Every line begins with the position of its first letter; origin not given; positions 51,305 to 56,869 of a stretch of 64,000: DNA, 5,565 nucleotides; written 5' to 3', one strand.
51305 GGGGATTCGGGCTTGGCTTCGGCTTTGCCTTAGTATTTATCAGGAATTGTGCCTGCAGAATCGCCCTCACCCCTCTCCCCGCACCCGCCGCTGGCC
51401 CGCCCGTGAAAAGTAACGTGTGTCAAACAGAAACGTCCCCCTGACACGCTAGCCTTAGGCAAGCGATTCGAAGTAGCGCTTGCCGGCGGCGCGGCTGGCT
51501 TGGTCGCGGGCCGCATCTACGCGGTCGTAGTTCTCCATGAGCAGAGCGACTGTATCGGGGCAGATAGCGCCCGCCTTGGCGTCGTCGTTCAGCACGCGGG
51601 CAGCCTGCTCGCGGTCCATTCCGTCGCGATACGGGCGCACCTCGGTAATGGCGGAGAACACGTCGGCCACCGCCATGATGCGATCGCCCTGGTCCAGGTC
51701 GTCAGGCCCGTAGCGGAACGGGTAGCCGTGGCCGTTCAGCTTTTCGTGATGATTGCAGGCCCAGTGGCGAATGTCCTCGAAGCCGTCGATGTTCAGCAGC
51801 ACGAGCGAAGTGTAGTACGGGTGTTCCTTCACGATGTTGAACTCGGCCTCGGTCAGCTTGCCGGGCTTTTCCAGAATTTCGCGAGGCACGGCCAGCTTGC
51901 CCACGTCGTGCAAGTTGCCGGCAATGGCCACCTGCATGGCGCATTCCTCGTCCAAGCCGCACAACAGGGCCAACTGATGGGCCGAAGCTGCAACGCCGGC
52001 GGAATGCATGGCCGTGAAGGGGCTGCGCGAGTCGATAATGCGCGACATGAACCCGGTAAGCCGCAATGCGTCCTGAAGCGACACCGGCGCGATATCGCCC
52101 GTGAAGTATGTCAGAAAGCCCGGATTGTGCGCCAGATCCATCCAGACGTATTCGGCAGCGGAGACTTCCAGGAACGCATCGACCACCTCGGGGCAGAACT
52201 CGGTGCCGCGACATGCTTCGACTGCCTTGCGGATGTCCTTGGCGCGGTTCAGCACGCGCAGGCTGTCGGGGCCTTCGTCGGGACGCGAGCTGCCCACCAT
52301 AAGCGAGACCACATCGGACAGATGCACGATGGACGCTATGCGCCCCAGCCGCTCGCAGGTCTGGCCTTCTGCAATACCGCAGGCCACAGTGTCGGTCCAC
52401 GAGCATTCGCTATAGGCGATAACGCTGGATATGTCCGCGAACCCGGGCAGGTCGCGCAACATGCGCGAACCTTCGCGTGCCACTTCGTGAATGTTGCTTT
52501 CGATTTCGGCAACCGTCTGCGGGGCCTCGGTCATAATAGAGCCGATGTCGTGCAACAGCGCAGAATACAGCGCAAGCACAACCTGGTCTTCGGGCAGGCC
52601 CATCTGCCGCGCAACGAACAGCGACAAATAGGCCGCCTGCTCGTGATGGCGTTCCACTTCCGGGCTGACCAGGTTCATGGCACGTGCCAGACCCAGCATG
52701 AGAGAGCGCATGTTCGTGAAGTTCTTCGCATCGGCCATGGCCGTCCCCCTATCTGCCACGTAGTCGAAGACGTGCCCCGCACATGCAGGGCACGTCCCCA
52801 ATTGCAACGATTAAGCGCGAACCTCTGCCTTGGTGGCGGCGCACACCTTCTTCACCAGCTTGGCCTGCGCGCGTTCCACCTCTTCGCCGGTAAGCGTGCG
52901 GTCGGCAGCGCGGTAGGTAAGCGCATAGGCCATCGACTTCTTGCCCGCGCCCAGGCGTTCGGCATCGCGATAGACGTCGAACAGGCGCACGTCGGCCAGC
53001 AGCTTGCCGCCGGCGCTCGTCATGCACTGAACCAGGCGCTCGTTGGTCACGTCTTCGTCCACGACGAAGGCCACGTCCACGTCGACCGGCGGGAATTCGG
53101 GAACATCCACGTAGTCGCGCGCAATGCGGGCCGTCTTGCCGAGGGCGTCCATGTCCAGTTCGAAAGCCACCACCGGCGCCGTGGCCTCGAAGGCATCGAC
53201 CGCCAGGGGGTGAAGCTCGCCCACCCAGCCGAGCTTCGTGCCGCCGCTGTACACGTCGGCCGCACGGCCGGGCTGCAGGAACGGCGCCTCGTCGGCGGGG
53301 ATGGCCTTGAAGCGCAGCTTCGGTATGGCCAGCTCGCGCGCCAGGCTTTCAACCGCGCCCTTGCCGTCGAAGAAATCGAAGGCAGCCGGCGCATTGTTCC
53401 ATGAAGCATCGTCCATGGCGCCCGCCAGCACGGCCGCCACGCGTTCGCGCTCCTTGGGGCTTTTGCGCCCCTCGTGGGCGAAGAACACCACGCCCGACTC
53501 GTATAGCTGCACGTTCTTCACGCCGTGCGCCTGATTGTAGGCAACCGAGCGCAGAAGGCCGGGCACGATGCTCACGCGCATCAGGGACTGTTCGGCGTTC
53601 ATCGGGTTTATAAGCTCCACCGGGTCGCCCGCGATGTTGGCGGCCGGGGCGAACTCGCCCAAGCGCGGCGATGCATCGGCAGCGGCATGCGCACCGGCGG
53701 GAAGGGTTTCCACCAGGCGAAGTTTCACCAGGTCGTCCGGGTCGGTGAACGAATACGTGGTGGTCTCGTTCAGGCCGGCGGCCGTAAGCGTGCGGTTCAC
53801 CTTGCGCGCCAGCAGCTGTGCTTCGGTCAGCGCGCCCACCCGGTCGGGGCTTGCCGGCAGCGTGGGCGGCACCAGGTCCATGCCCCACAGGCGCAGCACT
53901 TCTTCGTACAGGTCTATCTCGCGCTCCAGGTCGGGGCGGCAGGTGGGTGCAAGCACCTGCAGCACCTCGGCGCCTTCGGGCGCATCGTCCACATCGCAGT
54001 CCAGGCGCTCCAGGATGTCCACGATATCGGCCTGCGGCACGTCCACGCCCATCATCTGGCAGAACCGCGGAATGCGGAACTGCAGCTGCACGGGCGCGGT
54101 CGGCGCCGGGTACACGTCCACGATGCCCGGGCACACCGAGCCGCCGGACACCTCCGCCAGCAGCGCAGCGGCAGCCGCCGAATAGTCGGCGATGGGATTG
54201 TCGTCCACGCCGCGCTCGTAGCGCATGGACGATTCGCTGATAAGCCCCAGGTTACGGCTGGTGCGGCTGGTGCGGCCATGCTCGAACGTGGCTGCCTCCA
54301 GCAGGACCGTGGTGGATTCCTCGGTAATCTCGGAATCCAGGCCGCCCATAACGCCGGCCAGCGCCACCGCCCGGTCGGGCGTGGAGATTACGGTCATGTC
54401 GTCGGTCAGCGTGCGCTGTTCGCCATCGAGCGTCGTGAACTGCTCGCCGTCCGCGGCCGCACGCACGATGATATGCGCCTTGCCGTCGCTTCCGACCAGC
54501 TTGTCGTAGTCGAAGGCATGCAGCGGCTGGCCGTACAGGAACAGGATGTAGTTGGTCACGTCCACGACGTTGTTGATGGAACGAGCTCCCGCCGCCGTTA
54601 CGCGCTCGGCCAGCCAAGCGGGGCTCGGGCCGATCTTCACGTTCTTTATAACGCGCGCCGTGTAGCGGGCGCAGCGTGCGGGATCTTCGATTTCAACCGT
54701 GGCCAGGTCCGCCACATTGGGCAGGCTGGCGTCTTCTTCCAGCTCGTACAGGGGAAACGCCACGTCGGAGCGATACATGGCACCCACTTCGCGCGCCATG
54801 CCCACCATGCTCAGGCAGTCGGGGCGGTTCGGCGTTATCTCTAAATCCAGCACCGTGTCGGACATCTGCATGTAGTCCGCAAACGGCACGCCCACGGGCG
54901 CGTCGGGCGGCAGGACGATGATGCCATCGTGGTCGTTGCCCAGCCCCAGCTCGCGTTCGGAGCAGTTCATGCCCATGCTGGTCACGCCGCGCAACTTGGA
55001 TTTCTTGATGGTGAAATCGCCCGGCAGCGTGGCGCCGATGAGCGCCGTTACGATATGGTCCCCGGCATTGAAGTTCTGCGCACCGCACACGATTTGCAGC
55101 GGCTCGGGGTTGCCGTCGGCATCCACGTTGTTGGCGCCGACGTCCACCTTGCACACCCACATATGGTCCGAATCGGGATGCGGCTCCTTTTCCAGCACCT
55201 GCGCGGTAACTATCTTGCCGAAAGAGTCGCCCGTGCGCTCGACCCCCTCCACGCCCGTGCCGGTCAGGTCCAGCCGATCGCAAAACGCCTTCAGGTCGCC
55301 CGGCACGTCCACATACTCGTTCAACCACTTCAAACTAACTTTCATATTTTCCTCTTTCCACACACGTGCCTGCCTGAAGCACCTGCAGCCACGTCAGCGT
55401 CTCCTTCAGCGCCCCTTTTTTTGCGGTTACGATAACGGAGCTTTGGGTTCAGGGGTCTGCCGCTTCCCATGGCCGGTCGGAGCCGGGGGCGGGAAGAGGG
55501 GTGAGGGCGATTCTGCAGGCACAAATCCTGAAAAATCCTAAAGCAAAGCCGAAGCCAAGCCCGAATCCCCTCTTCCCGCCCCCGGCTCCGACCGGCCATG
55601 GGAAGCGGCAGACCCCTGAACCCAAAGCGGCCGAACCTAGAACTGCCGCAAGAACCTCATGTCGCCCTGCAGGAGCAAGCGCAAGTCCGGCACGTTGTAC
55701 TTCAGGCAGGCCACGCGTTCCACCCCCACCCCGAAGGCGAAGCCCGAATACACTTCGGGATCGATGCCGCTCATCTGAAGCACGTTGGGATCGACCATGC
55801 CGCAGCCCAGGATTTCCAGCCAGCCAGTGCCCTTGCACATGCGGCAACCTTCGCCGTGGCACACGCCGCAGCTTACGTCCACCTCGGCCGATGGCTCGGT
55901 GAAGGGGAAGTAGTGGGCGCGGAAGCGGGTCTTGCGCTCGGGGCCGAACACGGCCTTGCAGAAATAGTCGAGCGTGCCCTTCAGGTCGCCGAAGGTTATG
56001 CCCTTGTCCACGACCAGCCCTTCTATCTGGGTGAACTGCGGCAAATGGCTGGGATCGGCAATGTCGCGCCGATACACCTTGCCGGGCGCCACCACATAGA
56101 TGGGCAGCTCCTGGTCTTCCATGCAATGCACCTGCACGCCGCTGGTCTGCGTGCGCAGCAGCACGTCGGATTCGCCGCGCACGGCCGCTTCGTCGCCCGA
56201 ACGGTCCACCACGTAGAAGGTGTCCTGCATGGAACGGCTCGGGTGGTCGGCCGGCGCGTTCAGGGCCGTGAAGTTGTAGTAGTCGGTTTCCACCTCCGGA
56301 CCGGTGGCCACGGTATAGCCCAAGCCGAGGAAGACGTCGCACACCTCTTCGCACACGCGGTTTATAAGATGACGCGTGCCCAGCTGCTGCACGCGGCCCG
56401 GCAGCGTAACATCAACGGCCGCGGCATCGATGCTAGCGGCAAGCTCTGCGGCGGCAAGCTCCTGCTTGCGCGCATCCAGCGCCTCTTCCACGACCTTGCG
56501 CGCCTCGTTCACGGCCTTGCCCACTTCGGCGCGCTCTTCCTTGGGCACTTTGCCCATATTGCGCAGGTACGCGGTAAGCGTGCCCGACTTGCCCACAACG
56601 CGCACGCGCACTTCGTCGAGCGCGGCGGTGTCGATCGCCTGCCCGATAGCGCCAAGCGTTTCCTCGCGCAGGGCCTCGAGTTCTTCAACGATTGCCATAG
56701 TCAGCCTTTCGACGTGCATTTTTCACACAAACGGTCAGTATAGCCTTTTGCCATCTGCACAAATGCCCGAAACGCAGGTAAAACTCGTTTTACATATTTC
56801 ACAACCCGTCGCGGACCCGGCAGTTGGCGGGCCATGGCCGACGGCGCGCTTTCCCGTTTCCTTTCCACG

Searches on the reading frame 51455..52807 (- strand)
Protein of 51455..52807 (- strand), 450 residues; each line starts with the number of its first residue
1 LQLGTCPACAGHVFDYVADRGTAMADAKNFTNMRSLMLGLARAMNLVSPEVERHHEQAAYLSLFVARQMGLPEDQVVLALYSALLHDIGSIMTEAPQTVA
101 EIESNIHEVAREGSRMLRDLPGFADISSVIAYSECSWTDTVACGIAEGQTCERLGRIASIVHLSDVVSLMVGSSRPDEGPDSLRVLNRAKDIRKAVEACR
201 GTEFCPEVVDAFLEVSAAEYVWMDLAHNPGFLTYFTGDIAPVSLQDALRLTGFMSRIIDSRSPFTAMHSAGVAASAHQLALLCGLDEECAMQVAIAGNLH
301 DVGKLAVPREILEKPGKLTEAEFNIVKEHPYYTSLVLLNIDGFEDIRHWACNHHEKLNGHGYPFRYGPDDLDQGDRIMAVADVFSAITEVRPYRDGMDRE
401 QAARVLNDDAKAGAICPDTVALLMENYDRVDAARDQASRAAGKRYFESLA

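Call 8: search_protein_families(library=pfam, proteins=[window:51455-52807:-], max_evalue=0.001)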
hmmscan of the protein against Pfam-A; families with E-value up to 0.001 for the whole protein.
window:51455-52807:- (450 aa): 3 families
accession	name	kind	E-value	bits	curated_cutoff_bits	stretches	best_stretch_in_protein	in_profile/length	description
PF13487.12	HD_5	-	9.6e-38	130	27.2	1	254-411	3-163/170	HD domain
PF01966.28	HD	-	2e-20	73.6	22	2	266-386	2-115/116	HD domain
PF08668.18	HDOD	-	2.1e-07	31.1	22.9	0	267-319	97-147/196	HDOD domain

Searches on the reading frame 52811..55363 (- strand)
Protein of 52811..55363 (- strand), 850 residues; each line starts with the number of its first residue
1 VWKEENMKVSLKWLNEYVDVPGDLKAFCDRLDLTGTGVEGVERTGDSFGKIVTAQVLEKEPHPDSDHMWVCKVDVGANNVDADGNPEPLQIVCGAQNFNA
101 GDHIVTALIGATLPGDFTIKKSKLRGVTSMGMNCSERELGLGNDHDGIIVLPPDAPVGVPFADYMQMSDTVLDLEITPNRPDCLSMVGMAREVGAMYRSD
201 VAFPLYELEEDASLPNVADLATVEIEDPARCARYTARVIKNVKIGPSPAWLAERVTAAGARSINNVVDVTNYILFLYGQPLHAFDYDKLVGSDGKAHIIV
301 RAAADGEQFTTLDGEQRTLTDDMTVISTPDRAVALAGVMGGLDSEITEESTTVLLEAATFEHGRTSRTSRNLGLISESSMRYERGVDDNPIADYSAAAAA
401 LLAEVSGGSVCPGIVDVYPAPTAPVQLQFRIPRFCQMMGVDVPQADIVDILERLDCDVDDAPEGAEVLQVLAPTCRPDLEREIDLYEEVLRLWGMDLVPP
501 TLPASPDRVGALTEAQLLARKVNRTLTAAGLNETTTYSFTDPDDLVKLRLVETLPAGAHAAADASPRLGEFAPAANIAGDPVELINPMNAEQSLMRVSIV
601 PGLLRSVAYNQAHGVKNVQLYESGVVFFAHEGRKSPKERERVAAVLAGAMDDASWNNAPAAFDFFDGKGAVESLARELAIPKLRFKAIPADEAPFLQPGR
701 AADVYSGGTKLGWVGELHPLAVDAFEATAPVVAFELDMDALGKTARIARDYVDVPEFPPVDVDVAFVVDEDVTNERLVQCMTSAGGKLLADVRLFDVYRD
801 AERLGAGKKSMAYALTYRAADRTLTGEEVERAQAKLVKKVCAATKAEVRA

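Call 10: search_protein_families(library=pfam, proteins=[window:52811-55363:-], max_evalue=0.001)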
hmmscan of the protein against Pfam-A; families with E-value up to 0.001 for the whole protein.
window:52811-55363:- (850 aa): 5 families
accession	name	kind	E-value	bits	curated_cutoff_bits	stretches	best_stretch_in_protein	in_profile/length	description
PF17759.6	tRNA_synthFbeta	-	1.4e-60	204.9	22.4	1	499-738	2-214/214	Phenylalanyl tRNA synthetase beta chain CLM domain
PF03483.22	B3_4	-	5.1e-60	202.5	29.3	1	231-407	2-174/174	B3/4 domain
PF03147.19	FDX-ACB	-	4.7e-25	88.3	31.1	1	755-849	1-94/94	Ferredoxin-fold anticodon binding domain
PF03484.21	B5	-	1e-16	61.3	28.6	1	428-494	2-66/67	tRNA synthetase B5 domain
PF01588.26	tRNA_bind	-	1.3e-16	60.9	27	1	51-159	1-95/96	Putative tRNA binding domain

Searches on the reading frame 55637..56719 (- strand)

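Call 10: search_protein_families(library=pfam, proteins=[window:55637-56719:-], max_evalue=0.001)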
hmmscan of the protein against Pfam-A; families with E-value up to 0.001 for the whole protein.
window:55637-56719:- (360 aa): 2 families
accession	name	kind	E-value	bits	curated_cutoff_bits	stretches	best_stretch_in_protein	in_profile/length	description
PF01409.25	tRNA-synt_2d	-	2.1e-95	319.3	19.8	1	102-360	2-246/246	tRNA synthetases class II core domain (F)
PF02912.23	Phe_tRNA-synt_N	-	1.1e-23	83.4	22.3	1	30-96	2-68/69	Aminoacyl tRNA synthetase class II, N-terminal domain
